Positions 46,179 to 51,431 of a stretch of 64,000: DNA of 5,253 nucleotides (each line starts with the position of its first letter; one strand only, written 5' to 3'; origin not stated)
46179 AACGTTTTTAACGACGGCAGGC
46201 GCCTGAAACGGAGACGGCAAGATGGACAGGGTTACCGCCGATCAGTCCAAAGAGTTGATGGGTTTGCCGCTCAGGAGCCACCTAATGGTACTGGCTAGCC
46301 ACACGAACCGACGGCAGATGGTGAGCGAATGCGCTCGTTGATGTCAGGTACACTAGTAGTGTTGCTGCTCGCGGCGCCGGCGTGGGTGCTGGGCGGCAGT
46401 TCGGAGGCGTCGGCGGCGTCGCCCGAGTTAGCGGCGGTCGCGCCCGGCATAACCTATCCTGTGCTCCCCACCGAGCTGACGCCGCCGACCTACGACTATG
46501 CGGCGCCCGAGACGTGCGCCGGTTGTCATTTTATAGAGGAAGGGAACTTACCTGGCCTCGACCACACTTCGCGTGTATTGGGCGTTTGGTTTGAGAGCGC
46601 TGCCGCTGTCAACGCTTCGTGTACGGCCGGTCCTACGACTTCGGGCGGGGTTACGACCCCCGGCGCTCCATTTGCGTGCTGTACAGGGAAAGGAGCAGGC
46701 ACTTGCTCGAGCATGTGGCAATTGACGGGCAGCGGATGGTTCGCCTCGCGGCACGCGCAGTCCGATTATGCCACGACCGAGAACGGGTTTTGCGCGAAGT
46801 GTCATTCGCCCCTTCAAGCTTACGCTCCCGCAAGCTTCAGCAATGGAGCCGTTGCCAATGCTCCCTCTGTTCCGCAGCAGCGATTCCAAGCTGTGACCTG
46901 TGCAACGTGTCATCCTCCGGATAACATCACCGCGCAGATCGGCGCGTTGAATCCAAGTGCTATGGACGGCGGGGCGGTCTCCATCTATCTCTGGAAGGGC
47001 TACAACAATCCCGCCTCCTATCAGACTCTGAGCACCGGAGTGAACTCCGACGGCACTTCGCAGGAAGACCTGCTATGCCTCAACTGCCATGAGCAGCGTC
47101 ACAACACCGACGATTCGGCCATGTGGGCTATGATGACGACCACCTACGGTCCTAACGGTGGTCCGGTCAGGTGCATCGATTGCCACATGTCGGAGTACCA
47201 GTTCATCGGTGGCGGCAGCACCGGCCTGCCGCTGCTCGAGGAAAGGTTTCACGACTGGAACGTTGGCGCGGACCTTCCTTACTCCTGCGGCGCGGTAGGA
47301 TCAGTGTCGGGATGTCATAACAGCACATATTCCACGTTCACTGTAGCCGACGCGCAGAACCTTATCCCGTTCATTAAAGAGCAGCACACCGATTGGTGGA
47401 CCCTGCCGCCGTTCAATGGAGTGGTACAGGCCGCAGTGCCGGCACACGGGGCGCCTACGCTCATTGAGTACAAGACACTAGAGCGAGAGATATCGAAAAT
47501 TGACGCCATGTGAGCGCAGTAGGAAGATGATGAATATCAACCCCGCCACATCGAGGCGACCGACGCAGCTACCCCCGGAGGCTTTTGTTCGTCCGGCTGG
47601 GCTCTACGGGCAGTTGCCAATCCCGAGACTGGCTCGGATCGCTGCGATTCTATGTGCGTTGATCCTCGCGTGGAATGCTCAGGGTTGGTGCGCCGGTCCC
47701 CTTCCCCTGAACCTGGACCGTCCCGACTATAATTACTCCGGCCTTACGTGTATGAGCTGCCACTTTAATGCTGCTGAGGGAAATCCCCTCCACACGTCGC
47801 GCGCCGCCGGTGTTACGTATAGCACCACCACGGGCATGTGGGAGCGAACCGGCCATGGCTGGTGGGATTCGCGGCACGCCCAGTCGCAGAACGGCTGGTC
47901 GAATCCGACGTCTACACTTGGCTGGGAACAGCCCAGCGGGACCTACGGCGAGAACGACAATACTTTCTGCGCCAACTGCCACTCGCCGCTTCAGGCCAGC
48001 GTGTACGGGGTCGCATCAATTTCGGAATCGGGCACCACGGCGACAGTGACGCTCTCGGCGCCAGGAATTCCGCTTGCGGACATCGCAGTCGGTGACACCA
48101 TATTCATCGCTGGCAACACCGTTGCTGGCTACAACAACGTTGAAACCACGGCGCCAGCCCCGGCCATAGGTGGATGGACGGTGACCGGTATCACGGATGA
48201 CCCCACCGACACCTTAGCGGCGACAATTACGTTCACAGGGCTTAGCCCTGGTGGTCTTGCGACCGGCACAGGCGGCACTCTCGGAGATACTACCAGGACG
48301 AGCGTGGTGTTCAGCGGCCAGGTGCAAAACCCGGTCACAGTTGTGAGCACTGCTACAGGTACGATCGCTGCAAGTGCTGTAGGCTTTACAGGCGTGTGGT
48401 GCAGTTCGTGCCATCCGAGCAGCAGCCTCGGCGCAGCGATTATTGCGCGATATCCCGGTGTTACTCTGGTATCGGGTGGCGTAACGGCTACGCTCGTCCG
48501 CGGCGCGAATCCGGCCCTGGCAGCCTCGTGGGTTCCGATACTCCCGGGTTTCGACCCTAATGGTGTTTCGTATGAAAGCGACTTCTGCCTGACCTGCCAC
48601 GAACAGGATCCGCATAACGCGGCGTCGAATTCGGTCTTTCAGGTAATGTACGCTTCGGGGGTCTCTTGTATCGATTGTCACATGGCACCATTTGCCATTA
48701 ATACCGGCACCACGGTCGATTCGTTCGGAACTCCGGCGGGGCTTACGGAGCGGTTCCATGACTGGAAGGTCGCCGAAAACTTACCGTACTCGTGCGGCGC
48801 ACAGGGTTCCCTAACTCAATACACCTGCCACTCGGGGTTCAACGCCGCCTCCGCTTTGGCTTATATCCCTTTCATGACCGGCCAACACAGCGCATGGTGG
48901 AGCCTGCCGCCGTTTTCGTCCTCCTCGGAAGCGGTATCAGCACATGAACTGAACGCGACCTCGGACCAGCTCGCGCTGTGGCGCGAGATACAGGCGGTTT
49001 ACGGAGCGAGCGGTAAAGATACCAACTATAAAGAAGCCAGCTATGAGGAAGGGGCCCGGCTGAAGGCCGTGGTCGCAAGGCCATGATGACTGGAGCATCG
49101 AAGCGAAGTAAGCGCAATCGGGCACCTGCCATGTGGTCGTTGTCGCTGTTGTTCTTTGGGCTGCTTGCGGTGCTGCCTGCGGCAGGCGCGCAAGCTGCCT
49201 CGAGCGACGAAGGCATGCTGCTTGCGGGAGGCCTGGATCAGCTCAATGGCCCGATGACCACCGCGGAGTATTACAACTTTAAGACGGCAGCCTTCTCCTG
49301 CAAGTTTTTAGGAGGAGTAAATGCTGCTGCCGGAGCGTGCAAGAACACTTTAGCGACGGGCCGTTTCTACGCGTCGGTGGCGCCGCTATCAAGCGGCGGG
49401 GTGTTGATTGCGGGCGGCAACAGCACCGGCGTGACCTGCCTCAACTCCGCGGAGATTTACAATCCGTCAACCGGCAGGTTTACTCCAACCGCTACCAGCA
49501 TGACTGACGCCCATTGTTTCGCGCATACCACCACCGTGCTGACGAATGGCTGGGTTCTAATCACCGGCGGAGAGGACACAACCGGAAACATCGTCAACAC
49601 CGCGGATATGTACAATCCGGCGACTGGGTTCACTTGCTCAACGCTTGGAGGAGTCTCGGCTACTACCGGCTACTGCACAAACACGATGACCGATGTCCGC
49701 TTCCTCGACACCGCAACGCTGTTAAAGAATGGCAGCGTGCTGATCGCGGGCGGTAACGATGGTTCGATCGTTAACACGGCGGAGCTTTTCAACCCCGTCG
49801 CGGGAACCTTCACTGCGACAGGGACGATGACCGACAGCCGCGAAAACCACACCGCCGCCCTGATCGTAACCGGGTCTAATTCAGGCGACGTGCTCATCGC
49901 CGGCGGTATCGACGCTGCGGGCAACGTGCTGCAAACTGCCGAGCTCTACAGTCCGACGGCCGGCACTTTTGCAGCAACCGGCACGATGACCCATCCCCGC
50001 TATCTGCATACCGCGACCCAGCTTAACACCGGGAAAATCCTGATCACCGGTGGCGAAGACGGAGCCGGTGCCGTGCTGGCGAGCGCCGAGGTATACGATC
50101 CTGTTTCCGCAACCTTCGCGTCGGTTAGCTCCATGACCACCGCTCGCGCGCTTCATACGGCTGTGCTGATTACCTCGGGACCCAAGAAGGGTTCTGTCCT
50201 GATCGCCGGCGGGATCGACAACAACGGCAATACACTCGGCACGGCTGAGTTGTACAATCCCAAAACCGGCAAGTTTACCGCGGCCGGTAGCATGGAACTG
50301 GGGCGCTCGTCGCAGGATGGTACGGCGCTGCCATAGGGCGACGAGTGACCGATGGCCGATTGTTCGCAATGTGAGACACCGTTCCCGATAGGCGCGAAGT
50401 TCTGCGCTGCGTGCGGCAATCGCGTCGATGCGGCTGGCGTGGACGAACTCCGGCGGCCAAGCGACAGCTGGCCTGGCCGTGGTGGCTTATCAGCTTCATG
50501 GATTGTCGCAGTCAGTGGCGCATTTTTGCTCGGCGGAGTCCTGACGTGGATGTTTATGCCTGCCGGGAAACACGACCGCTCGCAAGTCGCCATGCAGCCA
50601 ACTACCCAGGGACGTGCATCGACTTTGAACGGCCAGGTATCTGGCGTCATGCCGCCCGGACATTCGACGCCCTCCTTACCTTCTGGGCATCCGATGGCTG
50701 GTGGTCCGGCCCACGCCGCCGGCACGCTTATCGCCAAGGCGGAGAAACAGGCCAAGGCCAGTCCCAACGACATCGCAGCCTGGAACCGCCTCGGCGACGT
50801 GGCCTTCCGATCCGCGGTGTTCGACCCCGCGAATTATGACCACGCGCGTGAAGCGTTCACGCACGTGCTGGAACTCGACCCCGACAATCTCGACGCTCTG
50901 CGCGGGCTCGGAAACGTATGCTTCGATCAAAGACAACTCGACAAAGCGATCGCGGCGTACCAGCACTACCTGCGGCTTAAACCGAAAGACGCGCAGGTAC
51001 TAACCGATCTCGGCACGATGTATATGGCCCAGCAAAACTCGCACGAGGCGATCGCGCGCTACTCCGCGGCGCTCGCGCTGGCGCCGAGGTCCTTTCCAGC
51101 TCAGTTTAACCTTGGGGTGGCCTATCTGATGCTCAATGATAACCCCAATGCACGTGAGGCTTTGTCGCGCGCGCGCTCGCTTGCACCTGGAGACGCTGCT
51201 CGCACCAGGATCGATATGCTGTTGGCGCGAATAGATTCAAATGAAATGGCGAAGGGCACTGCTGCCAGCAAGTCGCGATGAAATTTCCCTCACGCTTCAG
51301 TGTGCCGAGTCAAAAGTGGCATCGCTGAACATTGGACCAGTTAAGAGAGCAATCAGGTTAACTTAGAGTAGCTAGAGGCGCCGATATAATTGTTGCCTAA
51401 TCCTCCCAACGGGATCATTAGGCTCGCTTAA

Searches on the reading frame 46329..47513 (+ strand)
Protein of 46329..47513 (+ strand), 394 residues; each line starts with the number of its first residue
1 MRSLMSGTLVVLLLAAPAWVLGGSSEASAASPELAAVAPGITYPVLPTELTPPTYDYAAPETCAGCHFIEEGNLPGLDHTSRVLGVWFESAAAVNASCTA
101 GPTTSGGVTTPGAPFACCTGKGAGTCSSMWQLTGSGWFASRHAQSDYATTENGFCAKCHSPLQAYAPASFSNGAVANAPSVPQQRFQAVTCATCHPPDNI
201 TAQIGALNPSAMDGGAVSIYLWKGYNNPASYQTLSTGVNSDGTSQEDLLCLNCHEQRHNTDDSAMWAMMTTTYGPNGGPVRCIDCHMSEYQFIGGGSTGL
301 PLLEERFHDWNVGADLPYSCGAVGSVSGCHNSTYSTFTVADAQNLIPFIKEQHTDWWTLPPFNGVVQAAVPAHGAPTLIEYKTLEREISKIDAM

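Call 25: search_protein_families(library=pfam, proteins=[window:46329-47513:+], max_evalue=0.001)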
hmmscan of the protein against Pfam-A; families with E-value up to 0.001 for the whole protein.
window:46329-47513:+ (394 aa): 4 families
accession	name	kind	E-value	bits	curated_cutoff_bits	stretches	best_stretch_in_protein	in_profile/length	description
PF03264.19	Cytochrom_NNT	-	2.1e-07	31.3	24.1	1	147-287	31-165/174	NapC/NirT cytochrome c family, N-terminal region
PF14522.11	Cytochrome_C7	-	3e-07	30.6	24.8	0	151-198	12-51/67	Cytochrome c7 and related cytochrome c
PF22113.1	Mtrc-MtrF_II-IV_dom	-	2.1e-06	27.8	30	0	139-199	107-167/176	Outer membrane cytochrome MtrC/MtrF-like, domains II/IV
PF14537.11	Cytochrom_c3_2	-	4e-06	27.7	25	0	144-196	18-65/79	Cytochrome c3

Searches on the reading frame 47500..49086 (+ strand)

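Call 25: search_protein_families(library=pfam, proteins=[window:47500-49086:+], max_evalue=0.001)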
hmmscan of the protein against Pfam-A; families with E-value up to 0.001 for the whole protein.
window:47500-49086:+ (528 aa): 3 families
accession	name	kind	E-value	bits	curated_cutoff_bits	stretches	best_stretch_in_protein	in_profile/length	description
PF14522.11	Cytochrome_C7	-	6.7e-05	23.1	24.8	0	362-400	15-54/67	Cytochrome c7 and related cytochrome c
PF22113.1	Mtrc-MtrF_II-IV_dom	-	6.8e-05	22.9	30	0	81-164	81-166/176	Outer membrane cytochrome MtrC/MtrF-like, domains II/IV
PF03264.19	Cytochrom_NNT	-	0.00027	21.2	24.1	0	360-396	36-74/174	NapC/NirT cytochrome c family, N-terminal region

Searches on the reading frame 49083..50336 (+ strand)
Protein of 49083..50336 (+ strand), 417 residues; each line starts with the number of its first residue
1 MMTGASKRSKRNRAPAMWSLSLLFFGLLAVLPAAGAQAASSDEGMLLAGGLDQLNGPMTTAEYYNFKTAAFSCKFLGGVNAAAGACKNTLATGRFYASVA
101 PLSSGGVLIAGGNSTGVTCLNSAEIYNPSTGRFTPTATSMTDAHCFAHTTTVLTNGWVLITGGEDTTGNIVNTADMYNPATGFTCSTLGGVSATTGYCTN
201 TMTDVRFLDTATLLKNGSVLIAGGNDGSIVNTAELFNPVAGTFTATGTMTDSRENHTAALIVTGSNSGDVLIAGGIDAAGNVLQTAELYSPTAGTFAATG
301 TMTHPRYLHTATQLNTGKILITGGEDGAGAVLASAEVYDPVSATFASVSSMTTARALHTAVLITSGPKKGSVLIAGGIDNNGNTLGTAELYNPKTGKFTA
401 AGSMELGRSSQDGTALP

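Call 25: search_protein_families(library=pfam, proteins=[window:49083-50336:+], max_evalue=0.001)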
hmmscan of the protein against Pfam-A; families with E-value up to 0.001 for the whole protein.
window:49083-50336:+ (417 aa): 8 families
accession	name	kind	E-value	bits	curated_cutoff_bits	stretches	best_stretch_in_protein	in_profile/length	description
PF01344.31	Kelch_1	-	5.8e-34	115.7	20.1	2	317-352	12-46/46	Kelch motif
PF13964.12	Kelch_6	-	2.7e-29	100.6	25.3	2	359-405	6-47/50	Kelch motif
PF13418.12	Kelch_4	-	8.5e-29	99.7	21.6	2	354-401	1-44/49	Galactose oxidase, central domain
PF13415.12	Kelch_3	-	1.1e-26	92.8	22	2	317-363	2-48/48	Galactose oxidase, central domain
PF24681.1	Kelch_KLHDC2_KLHL20_DRC7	-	2.3e-13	50.4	50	1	210-400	3-193/221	KLHDC2/KLHL20/DRC7 Kelch-repeats domain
PF24981.1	Beta-prop_ATRN-LZTR1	-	4.6e-12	46.2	50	1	253-391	92-234/289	Attractin/LZTR1 beta-propeller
PF07646.21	Kelch_2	-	4.1e-05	23.8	21.3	0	105-137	12-45/48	Kelch motif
PF07250.17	Glyoxal_oxid_N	-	7.9e-05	22.5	37.5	0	117-226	42-137/243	Glyoxal oxidase N-terminus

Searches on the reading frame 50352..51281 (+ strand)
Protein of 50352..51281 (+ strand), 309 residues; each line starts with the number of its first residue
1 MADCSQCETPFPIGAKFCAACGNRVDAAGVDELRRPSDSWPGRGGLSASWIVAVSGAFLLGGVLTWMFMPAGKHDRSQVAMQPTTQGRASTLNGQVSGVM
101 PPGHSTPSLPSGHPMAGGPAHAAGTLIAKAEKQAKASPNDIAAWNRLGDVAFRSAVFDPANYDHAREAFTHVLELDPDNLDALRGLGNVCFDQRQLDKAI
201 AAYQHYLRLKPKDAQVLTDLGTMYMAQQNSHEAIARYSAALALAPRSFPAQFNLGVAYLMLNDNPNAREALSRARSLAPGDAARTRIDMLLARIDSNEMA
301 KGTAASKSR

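Call 25: search_protein_families(library=pfam, proteins=[window:50352-51281:+], max_evalue=0.001)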
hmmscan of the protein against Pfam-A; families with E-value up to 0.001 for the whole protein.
window:50352-51281:+ (309 aa): 15 families
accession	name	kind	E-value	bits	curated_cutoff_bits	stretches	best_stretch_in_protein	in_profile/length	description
PF07719.23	TPR_2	-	1e-21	75.6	27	2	181-213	2-34/34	Tetratricopeptide repeat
PF13432.12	TPR_16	-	6.5e-20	71.7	32.7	2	219-282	2-65/65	Tetratricopeptide repeat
PF00515.34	TPR_1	-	7.2e-20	70.4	27.8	1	181-213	2-34/34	Tetratricopeptide repeat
PF13414.12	TPR_11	-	1.5e-17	63.4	26.8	2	221-261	1-41/42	TPR repeat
PF14559.12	TPR_19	-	2.2e-16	60.4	25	2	161-216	6-61/68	Tetratricopeptide repeat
PF13431.12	TPR_17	-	1.2e-15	56.8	24.4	0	169-201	2-34/34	Tetratricopeptide repeat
PF13428.12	TPR_14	-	1.6e-13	50.3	23.5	1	181-222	2-43/44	Tetratricopeptide repeat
PF13181.12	TPR_8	-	3e-13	49.2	25.7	0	186-213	7-34/34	Tetratricopeptide repeat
PF13424.12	TPR_12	-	3.6e-13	49.9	30.1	2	214-278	3-75/77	Tetratricopeptide repeat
PF23914.1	TPR_CcmH_CycH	-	1.5e-11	44.8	42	1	136-246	45-153/158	Cytochrome c-type biogenesis protein H TPR domain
PF13371.12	TPR_9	-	1.5e-09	38.2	35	2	223-292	4-73/73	Tetratricopeptide repeat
PF13174.12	TPR_6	-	5.6e-07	30.2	26.3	0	250-279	2-31/33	Tetratricopeptide repeat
PF24575.1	TPR_Slam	-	3.9e-05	24.5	35.2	0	205-269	37-102/104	Surface lipoprotein assembly modifier, N-terminal TPR repeats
PF13176.12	TPR_7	-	4.1e-05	23.8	27.9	0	217-245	2-30/36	Tetratricopeptide repeat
PF12773.13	DZR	-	0.00017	22.1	27.3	1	4-26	1-23/45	Double zinc ribbon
